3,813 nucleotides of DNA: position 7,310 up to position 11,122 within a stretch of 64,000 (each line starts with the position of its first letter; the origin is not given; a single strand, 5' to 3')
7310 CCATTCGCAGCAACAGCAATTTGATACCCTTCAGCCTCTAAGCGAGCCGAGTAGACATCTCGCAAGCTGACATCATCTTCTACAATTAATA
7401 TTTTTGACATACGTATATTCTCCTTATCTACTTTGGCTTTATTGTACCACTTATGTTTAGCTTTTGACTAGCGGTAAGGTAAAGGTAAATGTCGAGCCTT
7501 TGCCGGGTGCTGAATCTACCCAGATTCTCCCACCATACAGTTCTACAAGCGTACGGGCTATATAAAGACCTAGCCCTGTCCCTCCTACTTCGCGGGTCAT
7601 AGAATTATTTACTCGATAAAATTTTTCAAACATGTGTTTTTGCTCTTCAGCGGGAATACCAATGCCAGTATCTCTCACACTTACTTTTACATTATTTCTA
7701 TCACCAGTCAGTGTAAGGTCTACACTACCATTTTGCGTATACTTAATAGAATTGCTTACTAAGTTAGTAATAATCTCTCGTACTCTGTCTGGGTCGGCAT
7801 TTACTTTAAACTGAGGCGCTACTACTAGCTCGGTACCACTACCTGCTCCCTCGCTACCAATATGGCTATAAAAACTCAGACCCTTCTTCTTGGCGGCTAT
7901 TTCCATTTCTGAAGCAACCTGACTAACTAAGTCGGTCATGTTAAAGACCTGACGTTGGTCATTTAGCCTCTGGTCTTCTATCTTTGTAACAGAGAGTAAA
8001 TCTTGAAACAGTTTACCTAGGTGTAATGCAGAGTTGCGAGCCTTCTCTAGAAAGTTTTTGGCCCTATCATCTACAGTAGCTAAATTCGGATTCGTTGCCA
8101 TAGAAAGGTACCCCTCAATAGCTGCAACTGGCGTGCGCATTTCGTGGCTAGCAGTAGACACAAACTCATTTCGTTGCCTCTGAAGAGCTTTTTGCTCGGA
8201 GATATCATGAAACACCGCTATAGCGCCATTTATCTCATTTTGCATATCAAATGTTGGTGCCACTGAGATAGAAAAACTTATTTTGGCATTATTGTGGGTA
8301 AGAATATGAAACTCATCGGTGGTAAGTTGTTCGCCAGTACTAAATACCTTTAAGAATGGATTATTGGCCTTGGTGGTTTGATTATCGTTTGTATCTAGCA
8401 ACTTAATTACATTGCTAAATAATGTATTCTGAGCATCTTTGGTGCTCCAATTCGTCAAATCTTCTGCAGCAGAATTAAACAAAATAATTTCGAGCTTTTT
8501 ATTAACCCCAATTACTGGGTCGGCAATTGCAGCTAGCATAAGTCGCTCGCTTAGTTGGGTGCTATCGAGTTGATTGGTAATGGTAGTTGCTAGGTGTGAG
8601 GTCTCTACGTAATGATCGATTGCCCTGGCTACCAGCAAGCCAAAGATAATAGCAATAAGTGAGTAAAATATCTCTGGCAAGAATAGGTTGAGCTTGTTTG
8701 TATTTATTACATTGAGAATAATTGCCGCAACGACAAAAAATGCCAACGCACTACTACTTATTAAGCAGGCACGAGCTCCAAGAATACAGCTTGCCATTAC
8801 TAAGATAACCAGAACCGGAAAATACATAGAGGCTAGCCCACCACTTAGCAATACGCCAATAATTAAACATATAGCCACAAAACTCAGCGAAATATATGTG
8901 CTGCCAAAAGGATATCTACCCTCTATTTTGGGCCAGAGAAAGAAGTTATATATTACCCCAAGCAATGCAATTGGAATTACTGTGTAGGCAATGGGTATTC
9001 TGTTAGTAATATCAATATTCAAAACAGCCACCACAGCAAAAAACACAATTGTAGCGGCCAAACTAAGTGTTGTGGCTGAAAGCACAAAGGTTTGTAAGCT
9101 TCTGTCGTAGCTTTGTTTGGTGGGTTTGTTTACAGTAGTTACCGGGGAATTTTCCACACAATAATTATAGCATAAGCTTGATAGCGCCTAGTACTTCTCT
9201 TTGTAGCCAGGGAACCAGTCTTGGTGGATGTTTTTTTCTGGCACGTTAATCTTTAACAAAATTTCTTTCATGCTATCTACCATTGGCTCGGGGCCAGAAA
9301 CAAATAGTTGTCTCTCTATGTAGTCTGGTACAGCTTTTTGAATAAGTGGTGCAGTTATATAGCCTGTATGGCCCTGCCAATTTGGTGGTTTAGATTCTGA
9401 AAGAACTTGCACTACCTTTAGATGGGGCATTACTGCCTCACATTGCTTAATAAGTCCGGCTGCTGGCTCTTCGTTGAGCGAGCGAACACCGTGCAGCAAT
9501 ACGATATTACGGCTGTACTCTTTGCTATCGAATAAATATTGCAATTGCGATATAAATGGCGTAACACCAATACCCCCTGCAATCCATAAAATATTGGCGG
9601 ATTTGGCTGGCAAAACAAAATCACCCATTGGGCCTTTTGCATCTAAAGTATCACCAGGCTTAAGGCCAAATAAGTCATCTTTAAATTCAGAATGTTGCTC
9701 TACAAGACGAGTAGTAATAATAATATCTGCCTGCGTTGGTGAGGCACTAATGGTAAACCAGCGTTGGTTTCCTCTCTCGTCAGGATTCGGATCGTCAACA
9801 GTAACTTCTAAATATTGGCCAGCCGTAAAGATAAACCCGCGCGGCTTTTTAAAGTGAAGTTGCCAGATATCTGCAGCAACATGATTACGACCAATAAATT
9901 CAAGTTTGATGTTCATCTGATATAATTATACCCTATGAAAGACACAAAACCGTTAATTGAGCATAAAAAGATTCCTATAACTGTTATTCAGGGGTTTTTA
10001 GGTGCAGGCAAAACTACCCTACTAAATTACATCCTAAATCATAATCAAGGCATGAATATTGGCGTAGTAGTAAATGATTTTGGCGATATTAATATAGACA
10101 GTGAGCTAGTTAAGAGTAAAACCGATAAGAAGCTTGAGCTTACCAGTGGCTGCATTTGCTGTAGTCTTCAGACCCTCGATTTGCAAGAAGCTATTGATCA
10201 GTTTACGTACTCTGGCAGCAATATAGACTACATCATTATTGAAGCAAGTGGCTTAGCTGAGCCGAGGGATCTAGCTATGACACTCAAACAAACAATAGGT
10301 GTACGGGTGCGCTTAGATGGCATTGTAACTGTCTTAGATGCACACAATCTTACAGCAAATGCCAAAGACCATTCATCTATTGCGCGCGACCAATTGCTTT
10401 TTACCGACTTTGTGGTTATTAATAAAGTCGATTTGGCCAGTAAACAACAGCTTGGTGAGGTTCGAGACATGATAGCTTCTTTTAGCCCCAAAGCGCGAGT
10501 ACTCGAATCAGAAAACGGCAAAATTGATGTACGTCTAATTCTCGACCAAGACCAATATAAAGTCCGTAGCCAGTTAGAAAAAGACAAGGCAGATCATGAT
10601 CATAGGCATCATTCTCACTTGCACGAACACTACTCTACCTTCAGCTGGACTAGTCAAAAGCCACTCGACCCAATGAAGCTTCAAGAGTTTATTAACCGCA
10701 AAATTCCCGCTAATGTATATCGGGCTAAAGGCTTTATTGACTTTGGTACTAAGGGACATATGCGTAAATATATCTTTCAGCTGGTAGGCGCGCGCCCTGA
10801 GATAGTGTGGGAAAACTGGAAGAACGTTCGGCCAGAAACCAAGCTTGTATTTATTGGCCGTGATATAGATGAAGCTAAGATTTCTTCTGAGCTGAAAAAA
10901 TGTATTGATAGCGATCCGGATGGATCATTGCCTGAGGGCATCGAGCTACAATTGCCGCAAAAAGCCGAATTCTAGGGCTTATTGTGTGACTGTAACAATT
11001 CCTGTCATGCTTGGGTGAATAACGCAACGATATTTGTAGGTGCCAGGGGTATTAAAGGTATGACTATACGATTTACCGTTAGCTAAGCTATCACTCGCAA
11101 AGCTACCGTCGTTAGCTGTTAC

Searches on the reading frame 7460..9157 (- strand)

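Call 19: search_protein_families(library=pfam, proteins=[window:7460-9157:-], max_evalue=0.001)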
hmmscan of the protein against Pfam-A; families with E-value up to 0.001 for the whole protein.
window:7460-9157:- (566 aa): 6 families
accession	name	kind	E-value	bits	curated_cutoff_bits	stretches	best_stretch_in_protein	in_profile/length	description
PF02518.31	HATPase_c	-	2.5e-35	121.7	26.4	1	455-563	2-109/111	Histidine kinase-, DNA gyrase B-, and HSP90-like ATPase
PF00512.31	HisKA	-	5.1e-14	52.5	26.9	1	328-395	1-65/66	His Kinase A (phospho-acceptor) domain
PF00989.32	PAS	-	4.1e-11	43.3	22.6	1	206-319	5-113/113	PAS fold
PF13426.13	PAS_9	-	7.7e-08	33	27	1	213-321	2-103/103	PAS domain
PF13581.12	HATPase_c_2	-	1.5e-05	25.4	27.4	1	459-539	36-110/127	Histidine kinase-like ATPase domain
PF08448.16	PAS_4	-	1.6e-05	25.6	23.1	1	210-323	3-109/110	PAS fold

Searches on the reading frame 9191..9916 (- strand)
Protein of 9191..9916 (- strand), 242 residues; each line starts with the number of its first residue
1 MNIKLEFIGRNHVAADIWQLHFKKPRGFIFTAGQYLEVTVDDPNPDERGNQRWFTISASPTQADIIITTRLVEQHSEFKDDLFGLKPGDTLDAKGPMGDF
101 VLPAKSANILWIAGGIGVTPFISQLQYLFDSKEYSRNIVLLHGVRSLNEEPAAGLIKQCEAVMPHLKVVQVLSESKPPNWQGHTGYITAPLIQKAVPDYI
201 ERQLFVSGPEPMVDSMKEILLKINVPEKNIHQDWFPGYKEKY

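Call 19: search_protein_families(library=pfam, proteins=[window:9191-9916:-], max_evalue=0.001)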
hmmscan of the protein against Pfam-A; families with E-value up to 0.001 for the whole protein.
window:9191-9916:- (242 aa): 2 families
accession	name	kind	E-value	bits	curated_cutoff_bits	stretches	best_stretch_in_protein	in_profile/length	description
PF00175.26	NAD_binding_1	-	2.2e-14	54.5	22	1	112-217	2-108/109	Oxidoreductase NAD-binding domain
PF00970.30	FAD_binding_6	-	0.00024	21.8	21.1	1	9-100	6-97/99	Oxidoreductase FAD-binding domain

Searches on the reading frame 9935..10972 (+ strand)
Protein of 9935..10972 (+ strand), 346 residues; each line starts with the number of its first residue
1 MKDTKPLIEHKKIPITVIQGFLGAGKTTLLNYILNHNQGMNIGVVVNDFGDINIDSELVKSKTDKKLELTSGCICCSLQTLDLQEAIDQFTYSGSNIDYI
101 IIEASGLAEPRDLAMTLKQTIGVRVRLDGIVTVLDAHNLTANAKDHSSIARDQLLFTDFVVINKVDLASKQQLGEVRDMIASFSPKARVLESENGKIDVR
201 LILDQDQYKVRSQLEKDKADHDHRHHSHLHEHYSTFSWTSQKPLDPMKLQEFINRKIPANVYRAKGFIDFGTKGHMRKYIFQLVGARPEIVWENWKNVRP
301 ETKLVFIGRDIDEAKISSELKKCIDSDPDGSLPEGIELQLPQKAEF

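Call 19: search_protein_families(library=pfam, proteins=[window:9935-10972:+], max_evalue=0.001)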
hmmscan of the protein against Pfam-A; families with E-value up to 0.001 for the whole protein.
window:9935-10972:+ (346 aa): 5 families
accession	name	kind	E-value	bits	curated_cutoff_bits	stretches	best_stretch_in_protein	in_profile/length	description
PF02492.25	cobW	-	1.4e-50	171.8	20.7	1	14-190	1-179/180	CobW/HypB/UreG, nucleotide-binding domain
PF07683.19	CobW_C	-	3.3e-20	72.2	22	1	234-323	2-93/94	Cobalamin synthesis protein cobW C-terminal domain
PF00009.33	GTP_EFTU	-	3.5e-06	27.2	26.5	1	12-184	2-150/188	Elongation factor Tu GTP binding domain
PF13401.12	AAA_22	-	0.0001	23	27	1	15-180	7-108/130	AAA domain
PF03193.22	RsgA_GTPase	-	0.00039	20.7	30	0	9-44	102-136/174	RsgA GTPase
